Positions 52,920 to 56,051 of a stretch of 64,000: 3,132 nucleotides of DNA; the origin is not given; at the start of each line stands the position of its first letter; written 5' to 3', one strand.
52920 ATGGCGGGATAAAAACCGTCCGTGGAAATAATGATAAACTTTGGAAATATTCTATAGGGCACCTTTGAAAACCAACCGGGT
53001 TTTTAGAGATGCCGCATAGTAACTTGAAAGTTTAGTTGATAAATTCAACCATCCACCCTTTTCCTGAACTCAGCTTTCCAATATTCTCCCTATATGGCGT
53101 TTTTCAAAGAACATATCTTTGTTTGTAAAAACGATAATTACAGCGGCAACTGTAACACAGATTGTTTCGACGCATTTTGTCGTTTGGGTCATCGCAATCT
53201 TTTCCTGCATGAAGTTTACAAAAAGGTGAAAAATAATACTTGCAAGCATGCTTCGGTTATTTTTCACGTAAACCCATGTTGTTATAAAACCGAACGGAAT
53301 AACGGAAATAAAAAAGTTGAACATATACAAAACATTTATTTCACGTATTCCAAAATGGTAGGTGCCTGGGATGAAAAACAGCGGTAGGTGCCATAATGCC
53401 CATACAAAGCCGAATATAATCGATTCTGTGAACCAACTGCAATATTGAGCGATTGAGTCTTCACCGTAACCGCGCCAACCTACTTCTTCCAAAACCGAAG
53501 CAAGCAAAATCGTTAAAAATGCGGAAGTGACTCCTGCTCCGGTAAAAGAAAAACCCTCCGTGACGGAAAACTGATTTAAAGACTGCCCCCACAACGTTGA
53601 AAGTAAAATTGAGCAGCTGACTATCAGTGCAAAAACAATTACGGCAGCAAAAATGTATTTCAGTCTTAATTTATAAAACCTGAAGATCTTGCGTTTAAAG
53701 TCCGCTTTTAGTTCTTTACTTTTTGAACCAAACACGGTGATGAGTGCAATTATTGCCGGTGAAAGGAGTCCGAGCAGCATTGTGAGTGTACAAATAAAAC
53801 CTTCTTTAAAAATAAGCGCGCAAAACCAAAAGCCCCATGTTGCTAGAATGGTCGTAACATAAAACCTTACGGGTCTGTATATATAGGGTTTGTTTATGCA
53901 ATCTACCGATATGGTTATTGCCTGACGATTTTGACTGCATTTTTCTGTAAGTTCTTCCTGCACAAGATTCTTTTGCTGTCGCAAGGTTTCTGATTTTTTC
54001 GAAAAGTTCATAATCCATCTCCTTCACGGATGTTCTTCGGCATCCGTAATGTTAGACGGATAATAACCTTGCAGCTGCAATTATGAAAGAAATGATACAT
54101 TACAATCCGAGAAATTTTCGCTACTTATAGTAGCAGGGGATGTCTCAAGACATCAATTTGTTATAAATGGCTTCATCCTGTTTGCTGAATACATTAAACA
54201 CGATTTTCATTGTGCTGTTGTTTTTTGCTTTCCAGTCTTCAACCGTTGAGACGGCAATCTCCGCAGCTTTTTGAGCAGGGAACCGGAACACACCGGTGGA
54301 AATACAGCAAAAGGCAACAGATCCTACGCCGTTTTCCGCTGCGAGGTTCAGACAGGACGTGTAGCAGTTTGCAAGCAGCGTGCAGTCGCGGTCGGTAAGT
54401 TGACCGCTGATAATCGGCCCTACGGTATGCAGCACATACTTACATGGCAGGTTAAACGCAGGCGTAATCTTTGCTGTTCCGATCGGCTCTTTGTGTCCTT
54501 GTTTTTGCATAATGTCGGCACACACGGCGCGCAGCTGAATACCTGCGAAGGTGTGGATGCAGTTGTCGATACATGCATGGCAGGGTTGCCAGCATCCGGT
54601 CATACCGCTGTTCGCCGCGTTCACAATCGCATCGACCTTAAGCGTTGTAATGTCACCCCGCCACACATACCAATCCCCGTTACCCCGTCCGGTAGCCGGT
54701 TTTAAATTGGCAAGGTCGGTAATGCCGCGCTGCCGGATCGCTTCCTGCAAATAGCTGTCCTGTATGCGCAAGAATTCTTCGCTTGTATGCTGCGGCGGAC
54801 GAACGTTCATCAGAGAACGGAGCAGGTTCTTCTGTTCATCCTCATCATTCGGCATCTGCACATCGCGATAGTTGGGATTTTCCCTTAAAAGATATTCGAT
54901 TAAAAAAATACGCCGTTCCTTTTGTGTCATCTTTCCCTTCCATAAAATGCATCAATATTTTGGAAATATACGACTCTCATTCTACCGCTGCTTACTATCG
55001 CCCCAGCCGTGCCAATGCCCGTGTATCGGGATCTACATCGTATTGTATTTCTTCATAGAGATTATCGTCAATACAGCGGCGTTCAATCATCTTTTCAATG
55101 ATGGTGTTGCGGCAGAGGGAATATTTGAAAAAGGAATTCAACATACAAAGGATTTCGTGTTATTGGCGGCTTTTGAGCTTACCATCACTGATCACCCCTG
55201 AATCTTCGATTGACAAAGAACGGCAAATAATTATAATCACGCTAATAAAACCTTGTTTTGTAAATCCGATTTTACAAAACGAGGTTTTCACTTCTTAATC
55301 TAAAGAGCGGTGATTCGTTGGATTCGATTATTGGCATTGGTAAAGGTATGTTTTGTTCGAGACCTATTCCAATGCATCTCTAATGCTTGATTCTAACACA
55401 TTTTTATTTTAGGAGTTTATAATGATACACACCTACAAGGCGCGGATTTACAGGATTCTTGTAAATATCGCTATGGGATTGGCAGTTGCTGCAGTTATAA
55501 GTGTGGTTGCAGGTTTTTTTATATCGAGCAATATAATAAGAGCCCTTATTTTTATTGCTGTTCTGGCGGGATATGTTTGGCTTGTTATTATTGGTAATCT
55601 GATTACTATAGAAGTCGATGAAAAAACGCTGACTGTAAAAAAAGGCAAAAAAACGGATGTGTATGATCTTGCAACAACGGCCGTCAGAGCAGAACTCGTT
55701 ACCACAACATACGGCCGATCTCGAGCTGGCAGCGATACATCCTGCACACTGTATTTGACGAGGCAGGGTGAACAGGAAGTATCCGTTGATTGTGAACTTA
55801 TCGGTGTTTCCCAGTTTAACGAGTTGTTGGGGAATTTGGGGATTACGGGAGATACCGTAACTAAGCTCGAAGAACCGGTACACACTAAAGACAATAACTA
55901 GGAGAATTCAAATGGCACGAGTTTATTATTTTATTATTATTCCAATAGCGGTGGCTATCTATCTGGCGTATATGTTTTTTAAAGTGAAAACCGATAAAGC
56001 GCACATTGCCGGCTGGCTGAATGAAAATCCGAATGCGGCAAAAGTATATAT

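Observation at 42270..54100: Low-GC mosaic accessory island between the ABC exporter and the flagellar operon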

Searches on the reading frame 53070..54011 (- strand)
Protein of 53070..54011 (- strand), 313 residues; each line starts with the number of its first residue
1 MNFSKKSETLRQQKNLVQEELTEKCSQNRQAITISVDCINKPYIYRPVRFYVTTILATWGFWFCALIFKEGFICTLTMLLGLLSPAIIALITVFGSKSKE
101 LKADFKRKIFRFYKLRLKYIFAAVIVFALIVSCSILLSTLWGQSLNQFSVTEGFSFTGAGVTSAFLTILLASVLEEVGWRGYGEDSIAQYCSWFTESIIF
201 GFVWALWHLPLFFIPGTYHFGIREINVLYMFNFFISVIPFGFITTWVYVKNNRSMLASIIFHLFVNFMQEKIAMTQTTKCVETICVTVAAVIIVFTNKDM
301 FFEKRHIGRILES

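Call 4: search_protein_families(library=pfam, proteins=[window:53070-54011:-])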
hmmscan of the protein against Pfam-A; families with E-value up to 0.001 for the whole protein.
window:53070-54011:- (313 aa): 1 family
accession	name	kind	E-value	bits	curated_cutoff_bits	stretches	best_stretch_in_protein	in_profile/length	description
PF02517.21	Rce1-like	-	1.4e-12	48.2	22.4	1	162-268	6-93/93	Type II CAAX prenyl endopeptidase Rce1-like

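Call 87: search_protein_families(library=padloc, proteins=[window:53070-54011:-], max_evalue=0.001)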
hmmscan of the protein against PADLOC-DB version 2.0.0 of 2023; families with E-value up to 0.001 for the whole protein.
window:53070-54011:- (313 aa): 0 families

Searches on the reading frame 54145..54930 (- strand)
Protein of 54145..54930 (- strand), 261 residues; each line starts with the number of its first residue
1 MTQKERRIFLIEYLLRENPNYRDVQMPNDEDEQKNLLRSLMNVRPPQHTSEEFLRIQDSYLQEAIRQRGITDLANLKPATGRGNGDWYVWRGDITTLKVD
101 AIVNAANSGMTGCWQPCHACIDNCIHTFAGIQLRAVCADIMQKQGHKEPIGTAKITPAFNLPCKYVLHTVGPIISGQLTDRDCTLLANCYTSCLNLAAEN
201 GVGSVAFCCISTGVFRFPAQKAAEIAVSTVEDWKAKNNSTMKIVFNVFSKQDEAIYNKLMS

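Call 4: search_protein_families(library=pfam, proteins=[window:54145-54930:-])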
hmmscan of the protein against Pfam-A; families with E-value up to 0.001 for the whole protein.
window:54145-54930:- (261 aa): 1 family
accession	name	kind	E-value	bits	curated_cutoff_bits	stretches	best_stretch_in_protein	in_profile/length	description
PF01661.27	Macro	-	1.2e-36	125.6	22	1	103-226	1-118/118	Macro domain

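Call 41: search_protein_families(library=ncbifam, proteins=[window:54145-54930:-], max_evalue=0.001)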
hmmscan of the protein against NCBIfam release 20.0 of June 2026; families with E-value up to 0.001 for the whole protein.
window:54145-54930:- (261 aa): 11 families
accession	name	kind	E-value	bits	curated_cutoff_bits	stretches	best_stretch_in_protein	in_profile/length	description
NF003163.0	PRK04143.1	equivalog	2e-111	371.7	272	1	2-260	3-260/265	protein-ADP-ribose hydrolase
NF001664.0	PRK00431.1-6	equivalog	6.5e-46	155.9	200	1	89-259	6-168/173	O-acetyl-ADP-ribose deacetylase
NF001660.0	PRK00431.1-1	equivalog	1.2e-40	138.9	271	1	89-260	7-171/177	O-acetyl-ADP-ribose deacetylase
NF001663.0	PRK00431.1-4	equivalog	1.5e-38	132.5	285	1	89-260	11-175/180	ADP-ribose-binding protein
NF001661.0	PRK00431.1-2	equivalog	9.2e-37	126.7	291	1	89-258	5-169/179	O-acetyl-ADP-ribose deacetylase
NF001667.0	PRK00431.2-3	equivalog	1.2e-19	70.6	252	1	89-251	12-164/182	ADP-ribose-binding protein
NF001662.0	PRK00431.1-3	equivalog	2.8e-19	69.6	215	1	89-255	7-176/185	[protein ADP-ribosylglutamate] hydrolase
NF009880.0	PRK13341.1-1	equivalog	3.1e-17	62.2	891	1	88-240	430-575/599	AAA family ATPase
NF001665.0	PRK00431.2-1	equivalog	3.7e-17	62.4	315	1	88-259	11-170/177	ADP-ribose-binding protein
NF001668.0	PRK00431.2-4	equivalog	1.3e-15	57.3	278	1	90-259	54-211/220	ADP-ribose-binding protein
NF001666.0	PRK00431.2-2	equivalog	2.4e-07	30.8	246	1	89-240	5-144/164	ADP-ribose-binding protein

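Call 87: search_protein_families(library=padloc, proteins=[window:54145-54930:-], max_evalue=0.001)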
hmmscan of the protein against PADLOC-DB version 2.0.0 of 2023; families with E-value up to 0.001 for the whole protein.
window:54145-54930:- (261 aa): 0 families

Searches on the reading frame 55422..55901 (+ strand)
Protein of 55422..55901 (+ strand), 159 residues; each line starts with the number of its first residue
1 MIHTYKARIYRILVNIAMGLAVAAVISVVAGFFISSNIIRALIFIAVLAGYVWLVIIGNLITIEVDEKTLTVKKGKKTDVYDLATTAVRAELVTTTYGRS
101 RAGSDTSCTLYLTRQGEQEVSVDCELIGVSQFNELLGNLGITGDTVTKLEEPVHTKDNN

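Call 4: search_protein_families(library=pfam, proteins=[window:55422-55901:+])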
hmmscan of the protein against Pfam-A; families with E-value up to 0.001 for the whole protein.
window:55422-55901:+ (159 aa): 0 families

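Call 87: search_protein_families(library=padloc, proteins=[window:55422-55901:+], max_evalue=0.001)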
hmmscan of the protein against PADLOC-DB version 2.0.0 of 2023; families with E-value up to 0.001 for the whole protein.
window:55422-55901:+ (159 aa): 0 families

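Call 88: search_protein_families(library=pfam, proteins=[window:55422-55901:+], max_evalue=1)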
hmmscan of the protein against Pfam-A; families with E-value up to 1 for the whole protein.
window:55422-55901:+ (159 aa): 4 families
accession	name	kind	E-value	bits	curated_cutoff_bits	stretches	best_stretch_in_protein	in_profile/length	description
PF20377.3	DUF6672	-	0.032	14.4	24.3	1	38-102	10-72/152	Family of unknown function (DUF6672)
PF11292.14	DUF3093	-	0.15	12.8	23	1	19-75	16-70/140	Protein of unknown function (DUF3093)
PF01769.21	MgtE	-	0.15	12.7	27.6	1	11-63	40-93/125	Divalent cation transporter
PF23494.1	bPH_10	-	0.22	11.4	27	1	14-82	32-103/151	YqeB-like bacterial PH domain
